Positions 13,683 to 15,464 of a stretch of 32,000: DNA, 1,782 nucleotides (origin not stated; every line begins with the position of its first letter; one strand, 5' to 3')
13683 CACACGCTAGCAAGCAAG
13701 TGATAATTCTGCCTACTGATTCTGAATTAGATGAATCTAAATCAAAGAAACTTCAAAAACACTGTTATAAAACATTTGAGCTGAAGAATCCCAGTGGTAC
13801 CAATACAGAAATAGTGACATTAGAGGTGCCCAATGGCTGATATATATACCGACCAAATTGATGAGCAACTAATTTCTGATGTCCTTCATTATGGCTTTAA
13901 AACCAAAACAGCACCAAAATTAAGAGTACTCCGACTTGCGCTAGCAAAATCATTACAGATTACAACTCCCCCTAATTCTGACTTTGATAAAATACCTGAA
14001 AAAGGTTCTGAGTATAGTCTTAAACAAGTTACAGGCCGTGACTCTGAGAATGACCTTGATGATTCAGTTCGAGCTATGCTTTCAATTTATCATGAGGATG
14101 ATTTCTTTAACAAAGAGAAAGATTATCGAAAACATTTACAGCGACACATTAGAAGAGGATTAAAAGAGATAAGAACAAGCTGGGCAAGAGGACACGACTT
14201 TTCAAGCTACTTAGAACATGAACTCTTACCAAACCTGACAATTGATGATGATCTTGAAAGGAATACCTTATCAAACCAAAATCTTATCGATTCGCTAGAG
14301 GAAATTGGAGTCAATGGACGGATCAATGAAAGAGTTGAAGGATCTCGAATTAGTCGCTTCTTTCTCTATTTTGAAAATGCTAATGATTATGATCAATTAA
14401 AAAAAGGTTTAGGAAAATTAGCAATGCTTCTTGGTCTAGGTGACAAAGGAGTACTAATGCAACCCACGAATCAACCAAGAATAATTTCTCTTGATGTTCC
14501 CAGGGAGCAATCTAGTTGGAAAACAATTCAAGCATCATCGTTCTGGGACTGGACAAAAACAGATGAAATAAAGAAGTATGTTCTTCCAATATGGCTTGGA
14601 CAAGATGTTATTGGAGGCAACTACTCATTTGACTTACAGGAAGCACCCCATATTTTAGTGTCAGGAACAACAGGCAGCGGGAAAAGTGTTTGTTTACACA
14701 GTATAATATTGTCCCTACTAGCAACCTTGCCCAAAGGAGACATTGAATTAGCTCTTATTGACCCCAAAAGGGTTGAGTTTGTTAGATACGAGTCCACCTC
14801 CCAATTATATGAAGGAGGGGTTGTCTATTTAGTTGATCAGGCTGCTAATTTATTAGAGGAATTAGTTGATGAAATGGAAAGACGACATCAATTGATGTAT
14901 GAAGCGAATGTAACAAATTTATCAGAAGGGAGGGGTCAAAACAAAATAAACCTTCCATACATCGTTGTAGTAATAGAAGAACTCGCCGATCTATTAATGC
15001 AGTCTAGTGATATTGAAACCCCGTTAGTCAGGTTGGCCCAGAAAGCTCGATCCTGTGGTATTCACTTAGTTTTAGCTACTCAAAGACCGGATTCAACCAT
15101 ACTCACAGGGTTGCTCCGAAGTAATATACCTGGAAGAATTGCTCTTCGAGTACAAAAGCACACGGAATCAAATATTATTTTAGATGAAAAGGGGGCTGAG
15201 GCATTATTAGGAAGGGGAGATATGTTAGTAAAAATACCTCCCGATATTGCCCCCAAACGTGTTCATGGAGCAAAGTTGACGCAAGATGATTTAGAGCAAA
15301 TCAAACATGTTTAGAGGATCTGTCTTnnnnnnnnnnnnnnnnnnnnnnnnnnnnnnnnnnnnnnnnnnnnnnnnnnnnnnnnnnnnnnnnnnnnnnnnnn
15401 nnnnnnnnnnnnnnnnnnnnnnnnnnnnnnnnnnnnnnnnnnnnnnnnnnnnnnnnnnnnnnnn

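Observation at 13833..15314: FtsK/SpoIIIE motor fused to a possible DndE-like nicked-DNA-binding domain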

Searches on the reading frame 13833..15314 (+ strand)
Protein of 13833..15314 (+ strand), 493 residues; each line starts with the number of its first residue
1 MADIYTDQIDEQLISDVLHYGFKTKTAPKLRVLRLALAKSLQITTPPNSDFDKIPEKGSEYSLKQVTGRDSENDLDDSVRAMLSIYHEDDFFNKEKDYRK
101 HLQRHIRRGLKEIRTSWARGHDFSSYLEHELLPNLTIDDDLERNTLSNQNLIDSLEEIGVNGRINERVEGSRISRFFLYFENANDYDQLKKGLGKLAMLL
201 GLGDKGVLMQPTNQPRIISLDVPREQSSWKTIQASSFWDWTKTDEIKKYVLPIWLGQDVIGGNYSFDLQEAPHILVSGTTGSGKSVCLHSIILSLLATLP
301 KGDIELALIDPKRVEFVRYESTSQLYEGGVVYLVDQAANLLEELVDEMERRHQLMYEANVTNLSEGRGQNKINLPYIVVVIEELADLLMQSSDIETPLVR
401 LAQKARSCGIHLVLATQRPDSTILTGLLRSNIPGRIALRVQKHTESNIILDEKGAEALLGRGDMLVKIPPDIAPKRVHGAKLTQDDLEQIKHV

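Call 4: search_protein_families(library=pfam, proteins=[window:13833-15314:+], max_evalue=0.01)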
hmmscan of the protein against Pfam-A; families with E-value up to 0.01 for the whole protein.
window:13833-15314:+ (493 aa): 7 families
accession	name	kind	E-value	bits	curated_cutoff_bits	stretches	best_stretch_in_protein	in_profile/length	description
PF01580.24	FtsK_SpoIIIE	-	3.1e-43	148.2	24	1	249-419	16-219/221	FtsK/SpoIIIE family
PF08870.17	DndE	-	1.3e-06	29.1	25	1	23-115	18-105/111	DNA sulphur modification protein DndE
PF01935.23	DUF87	-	1.4e-06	29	23.2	1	272-393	24-110/220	Helicase HerA, central domain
PF13401.12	AAA_22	-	5.3e-05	24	27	1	270-417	4-123/130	AAA domain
PF25199.1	nSTAND_NTPase5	-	0.00041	20.6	34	1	271-350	41-118/145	Novel STAND NTPase 5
PF00437.27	T2SSE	-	0.0013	17.9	24.9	1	273-293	144-164/370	Type II/IV secretion system protein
PF00005.33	ABC_tran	-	0.0028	18.7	25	0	263-348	3-79/137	ABC transporter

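Call 5: search_protein_families(library=ncbifam, proteins=[window:13833-15314:+], max_evalue=0.01)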
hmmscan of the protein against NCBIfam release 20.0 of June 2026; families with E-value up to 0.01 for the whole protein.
window:13833-15314:+ (493 aa): 8 families
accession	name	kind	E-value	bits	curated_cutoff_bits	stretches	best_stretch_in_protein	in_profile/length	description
NF007615.0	PRK10263.1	equivalog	1.7e-56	191.7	1566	2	374-485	1139-1251/1355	DNA translocase FtsK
TIGR03928.1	T7_EssCb_Firm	equivalog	6.9e-25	86.9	778.4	1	271-458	469-661/1296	type VII secretion protein EssC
TIGR03924.1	T7SS_EccC_a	equivalog_domain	1.4e-24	86.8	509.15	1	250-458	423-645/673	type VII secretion protein EccCa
NF041214.1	plasmid_TraB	equivalog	3.8e-17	62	800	1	270-456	247-425/639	plasmid transfer protein TraB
TIGR03925.1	T7SS_EccC_b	equivalog_domain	3.2e-14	52.1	346.55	2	265-351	355-438/564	type VII secretion protein EccCb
TIGR03743.1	SXT_TraD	subfamily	0.00079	18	366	0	272-313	176-213/636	conjugative transfer system coupling protein TraD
NF041017.1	DNA_import_CedB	equivalog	0.0029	16.3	700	0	248-291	249-295/590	DNA import protein CedB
TIGR02759.1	TraD_Ftype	equivalog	0.0065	15.3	521.35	0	269-293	174-198/566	type IV conjugative transfer system coupling protein TraD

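Call 6: search_protein_families(library=padloc, proteins=[window:13833-15314:+], max_evalue=0.01)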
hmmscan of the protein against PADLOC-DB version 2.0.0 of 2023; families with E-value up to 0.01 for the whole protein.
window:13833-15314:+ (493 aa): 9 families
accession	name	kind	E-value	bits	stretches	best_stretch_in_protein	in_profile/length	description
PDLC02806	SspH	-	2e-56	189.3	1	261-468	1527-1739/1766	SspH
PDLC02804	SspH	-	5.1e-40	134.9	1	172-472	1239-1539/1561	SspH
PDLC04140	mad8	-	2.3e-29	100.9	1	251-469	2-289/314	mads_8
PDLC01055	HerA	-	6.3e-07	26.6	1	273-298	159-184/532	Type III coevolved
PDLC04105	HerA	-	8.9e-05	19.2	0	273-300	168-194/576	-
PDLC04102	HerA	-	0.0012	15.3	0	271-402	175-281/654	-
PDLC02188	HerA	-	0.002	15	0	396-443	453-498/578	-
PDLC04100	HerA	-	0.0072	13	0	399-425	469-495/580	-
PDLC04106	HerA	-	0.0086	12.6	0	272-299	176-203/667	-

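Call 7: search_solved_structures(query=window:13833-15314:+, max_evalue=1, show_alignments=0)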
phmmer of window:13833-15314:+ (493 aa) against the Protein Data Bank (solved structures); distinct sequences matched with E-value up to 1: 16.
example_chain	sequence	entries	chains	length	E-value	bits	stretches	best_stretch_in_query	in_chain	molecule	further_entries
2iuu_A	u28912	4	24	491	2.6e-51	177.9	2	373-490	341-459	DNA TRANSLOCASE FTSK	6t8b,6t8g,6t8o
2iut_A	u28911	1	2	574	4.7e-51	177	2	373-490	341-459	DNA TRANSLOCASE FTSK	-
2ius_A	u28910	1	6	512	1.3e-50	175.6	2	374-486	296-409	DNA TRANSLOCASE FTSK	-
6o1w_A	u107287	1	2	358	7.1e-24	87.4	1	254-471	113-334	DNA translocase coupling protein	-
6o1x_A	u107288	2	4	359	7.2e-24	87.4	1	254-471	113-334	DNA translocase coupling protein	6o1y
6o1z_A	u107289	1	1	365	7.5e-24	87.3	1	254-471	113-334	DNA translocase coupling protein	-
4nh0_A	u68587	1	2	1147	9.2e-18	67.3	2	257-454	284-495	Cell divisionFtsK/SpoIIIE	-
9qks_G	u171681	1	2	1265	3.2e-17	65.5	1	240-463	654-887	ESX secretion system protein YukB,Green fluorescent protein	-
7b9f_C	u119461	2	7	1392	2.4e-08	36.2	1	270-441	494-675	EccC5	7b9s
7np7_C1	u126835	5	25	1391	3.9e-08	35.5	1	270-438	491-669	ESX-5 secretion system protein EccC5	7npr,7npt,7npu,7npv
5fv0_A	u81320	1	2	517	1.2e-06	30.7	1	263-419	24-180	ESX secretion system protein EccC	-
4lya_A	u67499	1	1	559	1.5e-06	30.3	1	263-419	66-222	Uncharacterized protein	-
4n1a_A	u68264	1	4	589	0.00035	22.5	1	251-416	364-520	Cell divisionFtsK/SpoIIIE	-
6jd5_A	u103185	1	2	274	0.0067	18.3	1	263-416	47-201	ESX conserved component EccC2. ESX-2 type VII secretion system protein. Possible membrane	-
6bge_A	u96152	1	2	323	0.25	13.1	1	272-338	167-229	VirB11-like protein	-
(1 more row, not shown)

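Call 9: find_homologous_proteins(query=window:13833-15314:+, max_evalue=0.00001)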
Query window:13833-15314:+ (493 aa): 7910 proteins with E <= 0.00001 among 8000 candidates; the best 120 are listed.
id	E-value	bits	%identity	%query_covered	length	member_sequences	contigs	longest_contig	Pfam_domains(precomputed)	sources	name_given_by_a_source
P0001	0.0e+0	1095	100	100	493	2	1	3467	PF01935.24,PF01580.25,PF08870.18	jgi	jgi:S-DNA-T family DNA segregation ATPase FtsK/SpoIIIE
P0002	4.0e-194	664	61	99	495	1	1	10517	PF01935.24,PF01580.25,PF08870.18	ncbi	ncbi:MAG: FtsK/SpoIIIE domain-containing protein [Acidobacteriota bacterium]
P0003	4.6e-194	663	60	99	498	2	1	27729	PF01935.24,PF01580.25,PF08870.18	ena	-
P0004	1.5e-192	659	60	99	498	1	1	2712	PF01580.25,PF08870.18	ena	-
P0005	4.7e-191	654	60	99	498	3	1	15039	PF01935.24,PF01580.25,PF08870.18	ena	-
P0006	7.6e-191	653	60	99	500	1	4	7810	PF01935.24,PF01580.25,PF08870.18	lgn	-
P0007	3.3e-190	651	61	99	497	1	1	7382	PF01935.24,PF01580.25,PF08870.18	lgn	-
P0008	1.7e-170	586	57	99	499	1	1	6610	PF01935.24,PF01580.25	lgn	-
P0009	5.8e-170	584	56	99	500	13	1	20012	PF13401.13,PF01580.25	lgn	-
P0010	2.5e-168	579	57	99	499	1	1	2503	PF01580.25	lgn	-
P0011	8.5e-167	574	55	99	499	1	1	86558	PF01580.25,PF08870.18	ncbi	-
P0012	1.0e-165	570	54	99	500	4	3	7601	PF13401.13,PF01580.25,PF08870.18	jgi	jgi:S-DNA-T family DNA segregation ATPase FtsK/SpoIIIE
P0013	1.1e-165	570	54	99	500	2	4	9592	PF01580.25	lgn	-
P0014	1.2e-165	570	55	99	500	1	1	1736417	PF01580.25,PF08870.18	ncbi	-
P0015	1.3e-165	570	55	99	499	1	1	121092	PF01580.25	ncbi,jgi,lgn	-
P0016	1.8e-165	569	55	99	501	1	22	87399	PF01580.25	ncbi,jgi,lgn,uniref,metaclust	ncbi:FtsK/SpoIIIE domain-containing protein [Methylobacter sp.]|uniref:FtsK/SpoIIIE domain-containin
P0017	1.3e-164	566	55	99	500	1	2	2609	PF01580.25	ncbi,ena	-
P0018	2.3e-164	566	54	99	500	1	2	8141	PF01580.25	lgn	-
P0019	1.7e-163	563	54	99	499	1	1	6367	PF01580.25,PF08870.18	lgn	-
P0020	2.0e-163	562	54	99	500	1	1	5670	PF01580.25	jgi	jgi:S-DNA-T family DNA segregation ATPase FtsK/SpoIIIE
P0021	6.7e-163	561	53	99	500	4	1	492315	PF01580.25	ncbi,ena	-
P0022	1.0e-162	560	54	99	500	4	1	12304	PF01580.25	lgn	-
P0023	1.3e-162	560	54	99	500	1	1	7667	PF01580.25,PF08870.18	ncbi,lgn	-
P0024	1.8e-162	559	54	99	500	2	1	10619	PF01580.25,PF08870.18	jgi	jgi:S-DNA-T family DNA segregation ATPase FtsK/SpoIIIE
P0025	6.4e-162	558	53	99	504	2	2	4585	PF01580.25,PF08870.18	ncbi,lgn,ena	-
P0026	2.6e-161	556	55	100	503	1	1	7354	PF01580.25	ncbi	-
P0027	5.4e-161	554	53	99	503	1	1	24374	PF01580.25,PF08870.18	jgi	-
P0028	7.3e-161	554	53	99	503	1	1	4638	PF01580.25,PF08870.18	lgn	-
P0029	2.5e-160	552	54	99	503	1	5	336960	PF13401.13,PF01580.25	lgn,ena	-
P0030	3.8e-160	552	53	99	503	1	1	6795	PF01580.25,PF08870.18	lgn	-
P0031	9.0e-160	550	54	99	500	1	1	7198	PF01580.25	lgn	-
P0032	2.2e-159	549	53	99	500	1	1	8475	PF01580.25,PF08870.18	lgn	-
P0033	1.2e-158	547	52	99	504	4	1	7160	PF01580.25,PF08870.18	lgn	-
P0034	1.9e-158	546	52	100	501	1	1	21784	PF13401.13,PF20703.4,PF01580.25,PF08870.18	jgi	-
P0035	4.7e-157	541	52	99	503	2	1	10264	PF01580.25,PF08870.18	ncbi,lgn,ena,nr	ncbi:MAG: DndE family protein [Desulfobulbaceae bacterium]|nr:DndE family protein [Desulfobulbaceae 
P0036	7.0e-157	541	52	99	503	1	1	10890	PF01580.25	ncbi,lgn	-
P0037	1.0e-156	540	54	99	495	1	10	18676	PF01580.25,PF08870.18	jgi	jgi:S-DNA-T family DNA segregation ATPase FtsK/SpoIIIE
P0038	2.5e-156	539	54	99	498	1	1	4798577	PF01580.25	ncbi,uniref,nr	ncbi:DNA translocase FtsK [Methylomonas sp. LL1]|uniref:FtsK/SpoIIIE domain-containing protein n=1 T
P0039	2.7e-156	539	52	99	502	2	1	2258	PF01580.25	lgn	-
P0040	1.3e-155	537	51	100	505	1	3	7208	PF01580.25,PF08870.18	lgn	-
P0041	2.5e-155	536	53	99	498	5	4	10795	PF01580.25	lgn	-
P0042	5.0e-155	535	53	99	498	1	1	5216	PF01580.25,PF08870.18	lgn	-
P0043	6.6e-155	534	53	99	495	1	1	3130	PF01580.25,PF08870.18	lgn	-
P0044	1.2e-154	533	54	99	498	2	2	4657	PF01580.25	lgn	-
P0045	2.2e-154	533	54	99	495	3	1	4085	PF01580.25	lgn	-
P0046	2.6e-154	532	51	100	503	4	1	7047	PF01580.25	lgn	-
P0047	3.2e-154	532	53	99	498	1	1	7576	PF01580.25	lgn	-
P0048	6.3e-154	531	53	99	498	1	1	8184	PF01580.25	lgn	-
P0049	9.6e-154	531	52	99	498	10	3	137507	PF01935.24,PF01580.25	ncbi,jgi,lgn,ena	-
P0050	2.8e-153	529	51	100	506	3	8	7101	PF01580.25,PF08870.18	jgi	jgi:DNA segregation ATPase FtsK/SpoIIIE, S-DNA-T family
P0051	4.5e-153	528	53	99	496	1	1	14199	PF01580.25,PF08870.18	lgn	-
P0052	1.1e-152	527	53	99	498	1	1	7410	PF01935.24,PF01580.25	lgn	-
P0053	5.7e-152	525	52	100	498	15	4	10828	PF13401.13,PF01580.25,PF08870.18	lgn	-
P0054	1.2e-151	524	51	100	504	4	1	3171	PF01580.25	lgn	-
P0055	1.4e-151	523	50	100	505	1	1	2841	PF01580.25,PF08870.18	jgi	-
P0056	2.5e-151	523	52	99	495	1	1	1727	PF01935.24,PF01580.25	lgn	-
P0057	3.8e-151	522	51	100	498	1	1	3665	PF01580.25,PF08870.18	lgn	-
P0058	4.8e-151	522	51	99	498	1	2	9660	PF01935.24,PF01580.25,PF08870.18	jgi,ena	-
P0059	5.9e-151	521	51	99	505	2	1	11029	PF01580.25,PF08870.18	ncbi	-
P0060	1.4e-150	520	51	99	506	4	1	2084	PF01935.24,PF13401.13,PF01580.25,PF08870.18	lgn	-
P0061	1.7e-150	520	51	99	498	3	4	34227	PF01580.25,PF08870.18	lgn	-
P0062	2.2e-150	520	52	99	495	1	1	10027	PF01935.24,PF01580.25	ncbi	ncbi:MAG: FtsK/SpoIIIE domain-containing protein [Methylococcaceae bacterium]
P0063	2.3e-150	519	52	99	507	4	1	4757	PF01580.25,PF08870.18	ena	-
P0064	3.0e-150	519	51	99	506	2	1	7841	PF01580.25,PF08870.18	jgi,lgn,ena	-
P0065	1.4e-149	517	52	99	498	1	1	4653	PF01580.25,PF08870.18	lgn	-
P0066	1.4e-149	517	54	99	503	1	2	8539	PF01580.25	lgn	-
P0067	1.5e-149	517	52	98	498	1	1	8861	PF01580.25,PF08870.18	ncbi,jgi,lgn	-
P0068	1.9e-149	516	53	92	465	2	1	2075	PF01580.25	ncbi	ncbi:FtsK/SpoIIIE domain-containing protein, partial [Methylicorpusculum sp.]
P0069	1.1e-148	514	51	99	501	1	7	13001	PF01580.25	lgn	-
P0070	1.8e-148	513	50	100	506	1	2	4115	PF13401.13,PF01580.25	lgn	-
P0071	2.2e-148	513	53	99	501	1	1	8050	PF01580.25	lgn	-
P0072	2.6e-148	513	52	100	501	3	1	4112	PF01580.25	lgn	-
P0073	3.1e-148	512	51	99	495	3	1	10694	PF01935.24,PF01580.25,PF08870.18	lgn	-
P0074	3.9e-148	512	52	99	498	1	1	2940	PF01580.25,PF08870.18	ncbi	-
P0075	5.2e-148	512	51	99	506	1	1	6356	PF01580.25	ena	-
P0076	6.1e-148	511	51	99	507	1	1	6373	PF13401.13,PF01580.25,PF08870.18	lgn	-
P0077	9.3e-148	511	51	99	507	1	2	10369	PF13401.13,PF01580.25,PF08870.18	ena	-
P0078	1.1e-147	511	48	99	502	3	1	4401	PF13401.13,PF01580.25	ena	-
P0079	1.3e-147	510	51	99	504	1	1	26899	PF01580.25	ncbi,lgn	-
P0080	1.3e-147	510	52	99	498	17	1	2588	PF01580.25,PF08870.18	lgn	-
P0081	1.7e-147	510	51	99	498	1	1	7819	PF01580.25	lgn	-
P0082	1.8e-147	510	50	100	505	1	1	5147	PF13401.13,PF01580.25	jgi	jgi:DNA segregation ATPase FtsK/SpoIIIE, S-DNA-T family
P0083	3.2e-147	509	51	99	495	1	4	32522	PF01580.25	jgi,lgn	-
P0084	3.7e-147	509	50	100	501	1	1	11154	PF01580.25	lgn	-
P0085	3.7e-147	509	50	99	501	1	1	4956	PF17854.7,PF20703.4,PF01580.25,PF08870.18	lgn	-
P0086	1.8e-146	507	52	99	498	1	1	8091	PF01580.25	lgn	-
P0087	2.4e-146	506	51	99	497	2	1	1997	PF01935.24,PF01580.25,PF08870.18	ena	-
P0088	1.6e-145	503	52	99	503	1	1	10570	PF01580.25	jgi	jgi:S-DNA-T family DNA segregation ATPase FtsK/SpoIIIE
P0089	2.5e-145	503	52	99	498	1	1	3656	PF01580.25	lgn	-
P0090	2.7e-145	503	50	100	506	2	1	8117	PF01580.25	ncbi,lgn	ncbi:MAG: FtsK/SpoIIIE domain-containing protein [bacterium]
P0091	6.0e-145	502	51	99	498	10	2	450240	PF01580.25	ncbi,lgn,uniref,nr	ncbi:S-DNA-T family DNA segregation ATPase FtsK/SpoIIIE [Methylobacter tundripaludum]|uniref:S-DNA-T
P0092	6.2e-145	502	51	99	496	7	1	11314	PF01580.25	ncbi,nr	ncbi:MAG: FtsK/SpoIIIE domain-containing protein [Methylobacter sp.]|nr:FtsK/SpoIIIE domain-containi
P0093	8.5e-145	501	50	99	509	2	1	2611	PF01580.25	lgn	-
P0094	1.6e-144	500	49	99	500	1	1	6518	PF01935.24,PF01580.25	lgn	-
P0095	2.5e-144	500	51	99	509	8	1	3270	PF01580.25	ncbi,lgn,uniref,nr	ncbi:FtsK/SpoIIIE domain-containing protein [Accumulibacter sp.]|uniref:FtsK/SpoIIIE domain-containi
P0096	1.1e-143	497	51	100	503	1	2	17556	PF13401.13,PF01580.25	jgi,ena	-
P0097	1.4e-143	497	50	99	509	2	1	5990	PF01580.25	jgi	-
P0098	1.8e-143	497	50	99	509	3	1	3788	PF01580.25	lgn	-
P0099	1.8e-143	497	50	99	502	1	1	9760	PF01580.25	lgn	-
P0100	2.4e-143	496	49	99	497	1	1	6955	PF17854.7,PF01580.25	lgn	-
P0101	2.7e-143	496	51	100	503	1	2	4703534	PF01580.25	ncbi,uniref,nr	ncbi:DNA translocase FtsK [Candidatus Methylospira mobilis]|uniref:DNA translocase FtsK n=1 Tax=Cand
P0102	4.2e-143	495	51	99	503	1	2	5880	PF01580.25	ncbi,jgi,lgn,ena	-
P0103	4.8e-143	495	50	99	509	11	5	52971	PF01580.25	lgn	-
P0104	1.5e-142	494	48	99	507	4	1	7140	PF01580.25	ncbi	-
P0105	2.2e-142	493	50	100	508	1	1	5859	PF01580.25,PF08870.18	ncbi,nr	ncbi:MAG: DUF1832 domain-containing protein [Candidatus Electrothrix sp. AS4_5]|nr:DUF1832 domain-co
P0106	5.9e-142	492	51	99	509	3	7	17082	PF01580.25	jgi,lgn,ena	-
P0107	6.1e-142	492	50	99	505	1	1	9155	PF01580.25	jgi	-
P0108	2.0e-141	490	51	98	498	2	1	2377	PF01935.24,PF01580.25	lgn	-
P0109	2.2e-141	490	49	99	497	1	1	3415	PF01580.25,PF08870.18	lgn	-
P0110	2.3e-141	490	51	99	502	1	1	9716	PF01580.25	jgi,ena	-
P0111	5.7e-141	488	49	99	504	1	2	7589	PF01580.25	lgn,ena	-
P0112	9.0e-141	488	48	99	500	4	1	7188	PF17854.7,PF01580.25,PF08870.18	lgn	-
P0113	1.2e-140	487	49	99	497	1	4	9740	PF01935.24,PF12846.14,PF01580.25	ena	-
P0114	2.1e-140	487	49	99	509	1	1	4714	PF01580.25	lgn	-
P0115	4.4e-140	486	49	100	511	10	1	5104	PF01580.25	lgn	-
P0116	5.4e-140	485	48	99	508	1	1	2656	PF01935.24,PF01580.25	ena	-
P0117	1.2e-139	484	49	99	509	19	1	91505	PF01580.25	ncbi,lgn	-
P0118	1.2e-139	484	52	90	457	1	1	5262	PF13401.13,PF01580.25,PF08870.18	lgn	-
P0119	2.7e-139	483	51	99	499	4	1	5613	PF01580.25,PF08870.18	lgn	-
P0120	3.6e-139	482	48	99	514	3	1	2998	PF01935.24,PF01580.25,PF08870.18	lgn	-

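Call 23: find_related_loci(query=A1, collection=genome_contigs, flank=10000)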
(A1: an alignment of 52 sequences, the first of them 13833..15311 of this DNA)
Query A1 (493 aa) in genome_contigs; peptide patterns used: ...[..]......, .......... (x = any residue, [..] = any of these).
600 stretches matched a pattern (row limit reached: there are more); 593 encode a relative of the query (tblastn E <= 1e-3); the best 80 are kept; 80 distinct loci.
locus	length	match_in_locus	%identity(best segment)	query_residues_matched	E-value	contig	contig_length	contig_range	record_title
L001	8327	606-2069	50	1-488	2e-138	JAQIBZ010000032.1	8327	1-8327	MAG: Desulfobacteraceae bacterium isolate GH14 k119_383270, whole genome shotgun sequence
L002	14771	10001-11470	46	1-486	6e-137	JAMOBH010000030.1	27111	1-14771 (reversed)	MAG: Magnetococcus sp. YQC-5 contig-110_354, whole genome shotgun sequence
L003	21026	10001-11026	38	147-490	1e-62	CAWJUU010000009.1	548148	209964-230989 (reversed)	MAG: uncultured Solirubrobacterales bacterium isolate MFD00962.bin.2.59 genome assembly, contig: contig_49888, whole gen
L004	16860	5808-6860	37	149-490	3e-62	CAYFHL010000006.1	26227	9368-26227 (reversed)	MAG TPA_asm: uncultured bacterium isolate ERP001736_co2_365 genome assembly, contig: NODE_487_length_26227_cov_6.899931,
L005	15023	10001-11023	39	148-490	9e-62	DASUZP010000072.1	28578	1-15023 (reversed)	MAG TPA_asm: Solirubrobacterales bacterium isolate SMAG_U1926 k141_547258, whole genome shotgun sequence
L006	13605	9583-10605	39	148-490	6e-62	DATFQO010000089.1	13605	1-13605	MAG TPA_asm: Solirubrobacterales bacterium isolate SMAG_U9331 k141_1887092, whole genome shotgun sequence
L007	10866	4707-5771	35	147-490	4e-61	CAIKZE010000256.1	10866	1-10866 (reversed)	MAG: uncultured Lentisphaeria bacterium isolate AlinenLipids_bin-4837 genome assembly, contig: bin-4837:256/506, whole g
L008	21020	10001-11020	39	151-490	3e-61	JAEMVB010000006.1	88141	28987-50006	Sulfurimonas sp. SAG-AH-194-L11 strain SAG AH-194-L11 AH-194-L11_NODE_6, whole genome shotgun sequence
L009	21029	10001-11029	37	148-492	9e-60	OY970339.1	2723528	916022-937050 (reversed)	MAG: uncultured Solirubrobacterales bacterium isolate MFD09212.bin.1.165 genome assembly, chromosome: 1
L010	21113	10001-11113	36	125-490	1e-59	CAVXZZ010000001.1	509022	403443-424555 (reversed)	MAG: uncultured delta proteobacterium isolate MFD03804.bin.1.84 genome assembly, contig: contig_12033, whole genome shot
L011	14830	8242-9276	38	148-490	3e-59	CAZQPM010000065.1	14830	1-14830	MAG TPA_asm: uncultured Burkholderiales bacterium isolate SRP216815_co1_43 genome assembly, contig: NODE_5028_length_148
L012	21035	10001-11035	35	147-493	4e-59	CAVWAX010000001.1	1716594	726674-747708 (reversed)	MAG: uncultured Solirubrobacterales bacterium isolate MFD05502.bin.1.1 genome assembly, contig: contig_4400, whole genom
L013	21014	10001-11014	36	151-490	4e-59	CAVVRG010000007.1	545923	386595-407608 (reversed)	MAG: uncultured Actinomycetes bacterium isolate MFD05176.bin.1.306 genome assembly, contig: contig_78811, whole genome s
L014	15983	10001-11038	38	151-493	2e-59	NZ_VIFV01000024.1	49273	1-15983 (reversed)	Planococcus salinarum strain KCTC 13584 Scaffold22_1, whole genome shotgun sequence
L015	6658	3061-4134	37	133-490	9e-59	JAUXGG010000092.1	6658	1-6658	MAG: Candidatus Eisenbacteria bacterium isolate CSMAG_2923 CSMAG_2923_k117_3205530_length_6658_cov_24.0000, whole genome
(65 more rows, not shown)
